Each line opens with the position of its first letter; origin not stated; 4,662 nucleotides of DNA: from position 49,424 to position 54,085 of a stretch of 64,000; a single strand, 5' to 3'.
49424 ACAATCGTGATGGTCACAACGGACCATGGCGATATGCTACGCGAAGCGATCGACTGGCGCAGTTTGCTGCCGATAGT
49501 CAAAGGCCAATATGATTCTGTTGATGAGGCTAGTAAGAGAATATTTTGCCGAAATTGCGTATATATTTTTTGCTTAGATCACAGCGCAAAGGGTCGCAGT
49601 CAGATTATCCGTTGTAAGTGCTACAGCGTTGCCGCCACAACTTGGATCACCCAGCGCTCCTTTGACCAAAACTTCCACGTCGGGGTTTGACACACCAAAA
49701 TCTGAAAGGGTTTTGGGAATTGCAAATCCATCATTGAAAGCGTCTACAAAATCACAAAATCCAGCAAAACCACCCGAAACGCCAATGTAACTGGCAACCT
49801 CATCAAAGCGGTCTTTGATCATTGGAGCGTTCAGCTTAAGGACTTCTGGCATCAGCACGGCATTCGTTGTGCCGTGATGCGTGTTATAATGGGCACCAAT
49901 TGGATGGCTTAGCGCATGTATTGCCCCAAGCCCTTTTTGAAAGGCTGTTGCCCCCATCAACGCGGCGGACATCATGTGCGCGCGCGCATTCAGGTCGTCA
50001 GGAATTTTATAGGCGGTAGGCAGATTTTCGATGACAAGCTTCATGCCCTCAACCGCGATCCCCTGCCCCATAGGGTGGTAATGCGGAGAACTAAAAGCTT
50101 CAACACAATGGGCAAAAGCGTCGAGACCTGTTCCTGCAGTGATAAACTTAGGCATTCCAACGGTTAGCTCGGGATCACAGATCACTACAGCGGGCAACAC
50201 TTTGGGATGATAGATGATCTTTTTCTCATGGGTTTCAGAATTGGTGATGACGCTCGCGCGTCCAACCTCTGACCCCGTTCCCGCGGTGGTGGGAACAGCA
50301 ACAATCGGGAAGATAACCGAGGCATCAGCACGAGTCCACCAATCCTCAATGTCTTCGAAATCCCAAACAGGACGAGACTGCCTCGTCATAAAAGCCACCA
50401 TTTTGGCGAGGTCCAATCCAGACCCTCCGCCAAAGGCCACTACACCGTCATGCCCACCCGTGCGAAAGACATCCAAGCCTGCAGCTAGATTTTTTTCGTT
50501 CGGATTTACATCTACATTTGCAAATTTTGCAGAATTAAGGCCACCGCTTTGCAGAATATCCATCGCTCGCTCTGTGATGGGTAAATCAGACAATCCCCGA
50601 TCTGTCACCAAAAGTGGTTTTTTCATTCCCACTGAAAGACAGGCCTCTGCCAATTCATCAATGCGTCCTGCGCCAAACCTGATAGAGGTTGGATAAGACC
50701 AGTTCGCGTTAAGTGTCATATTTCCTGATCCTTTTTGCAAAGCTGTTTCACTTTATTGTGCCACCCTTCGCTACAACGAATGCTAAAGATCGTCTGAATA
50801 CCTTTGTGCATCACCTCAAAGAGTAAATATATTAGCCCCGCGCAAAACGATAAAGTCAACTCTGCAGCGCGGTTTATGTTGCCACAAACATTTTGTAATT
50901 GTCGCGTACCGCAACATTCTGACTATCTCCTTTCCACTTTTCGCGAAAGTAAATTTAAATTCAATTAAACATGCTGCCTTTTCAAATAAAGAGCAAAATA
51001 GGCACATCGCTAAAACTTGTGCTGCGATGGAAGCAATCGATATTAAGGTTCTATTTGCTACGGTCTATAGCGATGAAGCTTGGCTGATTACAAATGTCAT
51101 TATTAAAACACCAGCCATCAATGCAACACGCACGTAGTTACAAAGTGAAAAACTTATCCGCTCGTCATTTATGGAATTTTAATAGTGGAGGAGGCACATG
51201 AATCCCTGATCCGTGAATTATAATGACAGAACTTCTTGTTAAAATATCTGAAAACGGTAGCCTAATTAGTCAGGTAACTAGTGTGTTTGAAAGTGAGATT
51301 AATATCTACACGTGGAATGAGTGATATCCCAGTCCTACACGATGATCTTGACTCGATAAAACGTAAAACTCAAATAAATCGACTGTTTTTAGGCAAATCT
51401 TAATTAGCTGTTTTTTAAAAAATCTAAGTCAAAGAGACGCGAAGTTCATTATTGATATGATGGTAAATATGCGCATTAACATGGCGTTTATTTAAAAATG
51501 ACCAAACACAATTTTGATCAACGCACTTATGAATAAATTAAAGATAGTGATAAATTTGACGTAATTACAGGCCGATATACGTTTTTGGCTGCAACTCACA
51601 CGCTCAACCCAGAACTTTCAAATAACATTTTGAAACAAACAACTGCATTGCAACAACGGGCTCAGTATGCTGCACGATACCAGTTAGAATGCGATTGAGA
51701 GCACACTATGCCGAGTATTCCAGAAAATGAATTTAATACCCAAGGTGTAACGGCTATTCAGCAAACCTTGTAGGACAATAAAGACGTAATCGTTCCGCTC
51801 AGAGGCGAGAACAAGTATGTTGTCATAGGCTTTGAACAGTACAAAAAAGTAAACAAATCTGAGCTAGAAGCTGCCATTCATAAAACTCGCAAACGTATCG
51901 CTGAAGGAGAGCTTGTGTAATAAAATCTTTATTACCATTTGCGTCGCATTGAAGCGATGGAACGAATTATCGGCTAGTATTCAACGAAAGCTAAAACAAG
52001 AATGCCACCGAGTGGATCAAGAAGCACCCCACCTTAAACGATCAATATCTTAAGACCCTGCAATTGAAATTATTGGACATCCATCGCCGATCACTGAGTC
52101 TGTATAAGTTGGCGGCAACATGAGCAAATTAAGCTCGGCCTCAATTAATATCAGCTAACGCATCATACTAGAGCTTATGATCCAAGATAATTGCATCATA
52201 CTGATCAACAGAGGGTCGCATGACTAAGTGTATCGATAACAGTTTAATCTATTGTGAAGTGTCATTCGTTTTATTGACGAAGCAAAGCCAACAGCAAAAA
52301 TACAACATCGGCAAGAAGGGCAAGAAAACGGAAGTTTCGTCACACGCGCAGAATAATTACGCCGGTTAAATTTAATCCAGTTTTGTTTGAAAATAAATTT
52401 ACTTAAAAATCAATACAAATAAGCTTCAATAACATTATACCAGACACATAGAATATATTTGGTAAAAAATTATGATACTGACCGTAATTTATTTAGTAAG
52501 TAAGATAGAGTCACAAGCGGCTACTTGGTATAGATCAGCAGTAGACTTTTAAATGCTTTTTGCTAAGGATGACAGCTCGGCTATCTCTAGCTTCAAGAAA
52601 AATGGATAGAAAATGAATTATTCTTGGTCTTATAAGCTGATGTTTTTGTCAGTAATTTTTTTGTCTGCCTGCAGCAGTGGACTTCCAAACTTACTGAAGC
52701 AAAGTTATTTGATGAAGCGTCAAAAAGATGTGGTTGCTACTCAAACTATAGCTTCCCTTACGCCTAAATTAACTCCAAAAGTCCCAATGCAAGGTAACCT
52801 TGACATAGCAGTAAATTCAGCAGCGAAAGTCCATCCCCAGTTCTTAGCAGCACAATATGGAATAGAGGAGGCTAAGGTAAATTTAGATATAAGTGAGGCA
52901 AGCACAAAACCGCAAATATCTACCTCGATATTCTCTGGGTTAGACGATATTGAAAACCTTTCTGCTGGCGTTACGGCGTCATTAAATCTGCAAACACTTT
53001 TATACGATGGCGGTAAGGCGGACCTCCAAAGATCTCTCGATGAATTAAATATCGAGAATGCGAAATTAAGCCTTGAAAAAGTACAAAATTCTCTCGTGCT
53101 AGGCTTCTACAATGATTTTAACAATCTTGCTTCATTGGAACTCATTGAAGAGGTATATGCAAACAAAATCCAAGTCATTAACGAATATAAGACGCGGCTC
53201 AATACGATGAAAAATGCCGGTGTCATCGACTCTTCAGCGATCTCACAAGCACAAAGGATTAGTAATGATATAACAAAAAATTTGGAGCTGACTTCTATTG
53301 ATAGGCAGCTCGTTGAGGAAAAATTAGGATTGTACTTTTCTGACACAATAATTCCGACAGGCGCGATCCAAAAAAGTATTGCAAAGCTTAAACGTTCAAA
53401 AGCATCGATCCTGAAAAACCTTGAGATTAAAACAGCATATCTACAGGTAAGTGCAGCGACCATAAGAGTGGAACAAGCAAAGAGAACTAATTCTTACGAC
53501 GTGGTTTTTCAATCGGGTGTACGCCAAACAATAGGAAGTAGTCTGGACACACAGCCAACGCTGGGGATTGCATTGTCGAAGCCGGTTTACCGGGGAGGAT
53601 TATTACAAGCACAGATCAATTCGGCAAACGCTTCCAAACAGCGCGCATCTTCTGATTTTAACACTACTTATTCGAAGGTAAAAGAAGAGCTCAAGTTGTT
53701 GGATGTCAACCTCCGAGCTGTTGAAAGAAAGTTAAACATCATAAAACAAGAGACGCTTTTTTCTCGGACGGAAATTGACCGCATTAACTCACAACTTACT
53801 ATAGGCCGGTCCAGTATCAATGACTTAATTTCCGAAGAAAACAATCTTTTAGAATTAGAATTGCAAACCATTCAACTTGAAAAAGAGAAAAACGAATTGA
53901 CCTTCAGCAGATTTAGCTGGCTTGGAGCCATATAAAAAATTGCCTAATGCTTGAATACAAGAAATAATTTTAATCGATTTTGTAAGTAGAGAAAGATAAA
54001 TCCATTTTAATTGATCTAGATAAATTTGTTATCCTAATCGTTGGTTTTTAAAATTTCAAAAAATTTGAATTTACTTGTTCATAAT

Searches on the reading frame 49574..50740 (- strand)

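Call 10: search_protein_families(library=pfam, proteins=[window:49574-50740:-], max_evalue=0.001)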
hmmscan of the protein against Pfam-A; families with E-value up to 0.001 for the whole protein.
window:49574-50740:- (388 aa): 3 families
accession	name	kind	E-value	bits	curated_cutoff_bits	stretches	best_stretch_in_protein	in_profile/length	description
PF00465.25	Fe-ADH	-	5.9e-46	156.6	31.3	1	17-190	1-168/168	Iron-containing alcohol dehydrogenase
PF25137.1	ADH_Fe_C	-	2.6e-38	132.1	27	1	201-385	1-191/194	Fe-containing alcohol dehydrogenase family, C-terminal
PF13685.12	Fe-ADH_2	-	2.5e-10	41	28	1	22-120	2-98/149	Iron-containing alcohol dehydrogenase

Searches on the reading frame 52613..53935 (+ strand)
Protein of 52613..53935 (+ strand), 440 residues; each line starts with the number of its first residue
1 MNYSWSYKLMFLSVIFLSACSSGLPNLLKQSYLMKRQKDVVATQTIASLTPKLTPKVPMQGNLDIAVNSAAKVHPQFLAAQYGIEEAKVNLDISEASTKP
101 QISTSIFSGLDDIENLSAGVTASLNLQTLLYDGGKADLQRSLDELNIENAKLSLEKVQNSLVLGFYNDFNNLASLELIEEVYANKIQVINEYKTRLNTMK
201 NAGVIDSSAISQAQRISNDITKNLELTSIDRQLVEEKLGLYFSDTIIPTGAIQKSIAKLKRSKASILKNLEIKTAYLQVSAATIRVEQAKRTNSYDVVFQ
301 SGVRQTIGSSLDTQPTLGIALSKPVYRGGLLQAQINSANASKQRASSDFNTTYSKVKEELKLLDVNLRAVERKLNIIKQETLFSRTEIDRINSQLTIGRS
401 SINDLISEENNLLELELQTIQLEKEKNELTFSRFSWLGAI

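Call 10: search_protein_families(library=pfam, proteins=[window:52613-53935:+], max_evalue=0.001)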
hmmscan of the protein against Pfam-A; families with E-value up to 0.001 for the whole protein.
window:52613-53935:+ (440 aa): 1 family
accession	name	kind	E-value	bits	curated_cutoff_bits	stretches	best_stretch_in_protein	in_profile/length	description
PF02321.23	OEP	-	6.4e-23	82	22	2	266-427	8-176/187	Outer membrane efflux protein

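Call 45: search_protein_families(library=ncbifam, proteins=[window:52613-53935:+], max_evalue=0.001)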
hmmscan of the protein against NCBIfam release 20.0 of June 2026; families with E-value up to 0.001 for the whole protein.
window:52613-53935:+ (440 aa): 3 families
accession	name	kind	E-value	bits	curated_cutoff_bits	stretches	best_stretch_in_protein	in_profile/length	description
TIGR01844.1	type_I_sec_TolC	subfamily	1.8e-17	63.5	225.15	2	268-420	224-380/414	TolC family outer membrane protein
NF007002.0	PRK09465.1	equivalog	9e-06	24.5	495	1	309-413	295-399/460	outer membrane channel protein TolC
TIGR01845.1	outer_NodT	subfamily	1.5e-05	24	210.05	0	155-428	161-448/460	efflux transporter outer membrane subunit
